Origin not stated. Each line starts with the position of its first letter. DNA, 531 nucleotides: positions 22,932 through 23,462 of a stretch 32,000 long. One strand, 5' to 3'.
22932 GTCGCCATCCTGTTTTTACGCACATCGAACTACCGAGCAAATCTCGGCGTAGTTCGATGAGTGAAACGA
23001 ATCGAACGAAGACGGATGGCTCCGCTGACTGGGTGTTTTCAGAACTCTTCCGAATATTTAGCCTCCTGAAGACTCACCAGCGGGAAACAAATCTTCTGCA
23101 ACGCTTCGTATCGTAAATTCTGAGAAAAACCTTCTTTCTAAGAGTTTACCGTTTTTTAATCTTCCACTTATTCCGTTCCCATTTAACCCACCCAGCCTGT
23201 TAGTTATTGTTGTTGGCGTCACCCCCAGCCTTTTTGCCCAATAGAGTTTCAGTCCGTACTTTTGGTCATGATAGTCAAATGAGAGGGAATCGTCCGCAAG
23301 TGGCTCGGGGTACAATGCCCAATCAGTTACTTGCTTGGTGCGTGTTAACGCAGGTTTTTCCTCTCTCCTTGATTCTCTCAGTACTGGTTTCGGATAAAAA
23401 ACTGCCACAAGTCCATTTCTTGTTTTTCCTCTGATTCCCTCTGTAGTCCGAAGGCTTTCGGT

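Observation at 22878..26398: Integrase-less low-GC island at the 3' end of tRNA-Asn, bounded by exact direct repeats of the tRNA terminus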

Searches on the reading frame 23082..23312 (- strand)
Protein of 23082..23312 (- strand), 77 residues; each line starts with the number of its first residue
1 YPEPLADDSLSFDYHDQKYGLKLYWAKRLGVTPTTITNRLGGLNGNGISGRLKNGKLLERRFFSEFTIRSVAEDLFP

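Call 82: search_solved_structures(query=A3, max_evalue=10, show_alignments=2)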
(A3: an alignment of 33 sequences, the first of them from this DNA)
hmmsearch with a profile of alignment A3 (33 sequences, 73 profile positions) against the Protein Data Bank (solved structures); distinct sequences matched with E-value up to 10: 7.
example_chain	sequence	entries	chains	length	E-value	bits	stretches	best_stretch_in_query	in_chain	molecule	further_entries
3h5t_A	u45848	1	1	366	0.14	15.4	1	17-52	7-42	Transcriptional regulator, LacI family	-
1g2h_A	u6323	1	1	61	0.31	14.3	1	19-42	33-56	TRANSCRIPTIONAL REGULATORY PROTEIN TYRR HOMOLOG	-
7uek_A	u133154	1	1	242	0.38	14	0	24-43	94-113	OT3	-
2pij_A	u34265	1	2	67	0.66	13.3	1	17-46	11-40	Prophage Pfl 6 Cro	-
2qhp_A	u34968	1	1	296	0.81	13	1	21-69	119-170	Fructokinase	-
1i1g_A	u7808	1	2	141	0.95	12.8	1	23-48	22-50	TRANSCRIPTIONAL REGULATOR LRPA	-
2gyq_A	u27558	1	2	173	1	12.6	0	14-30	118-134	ycfI, putative structural protein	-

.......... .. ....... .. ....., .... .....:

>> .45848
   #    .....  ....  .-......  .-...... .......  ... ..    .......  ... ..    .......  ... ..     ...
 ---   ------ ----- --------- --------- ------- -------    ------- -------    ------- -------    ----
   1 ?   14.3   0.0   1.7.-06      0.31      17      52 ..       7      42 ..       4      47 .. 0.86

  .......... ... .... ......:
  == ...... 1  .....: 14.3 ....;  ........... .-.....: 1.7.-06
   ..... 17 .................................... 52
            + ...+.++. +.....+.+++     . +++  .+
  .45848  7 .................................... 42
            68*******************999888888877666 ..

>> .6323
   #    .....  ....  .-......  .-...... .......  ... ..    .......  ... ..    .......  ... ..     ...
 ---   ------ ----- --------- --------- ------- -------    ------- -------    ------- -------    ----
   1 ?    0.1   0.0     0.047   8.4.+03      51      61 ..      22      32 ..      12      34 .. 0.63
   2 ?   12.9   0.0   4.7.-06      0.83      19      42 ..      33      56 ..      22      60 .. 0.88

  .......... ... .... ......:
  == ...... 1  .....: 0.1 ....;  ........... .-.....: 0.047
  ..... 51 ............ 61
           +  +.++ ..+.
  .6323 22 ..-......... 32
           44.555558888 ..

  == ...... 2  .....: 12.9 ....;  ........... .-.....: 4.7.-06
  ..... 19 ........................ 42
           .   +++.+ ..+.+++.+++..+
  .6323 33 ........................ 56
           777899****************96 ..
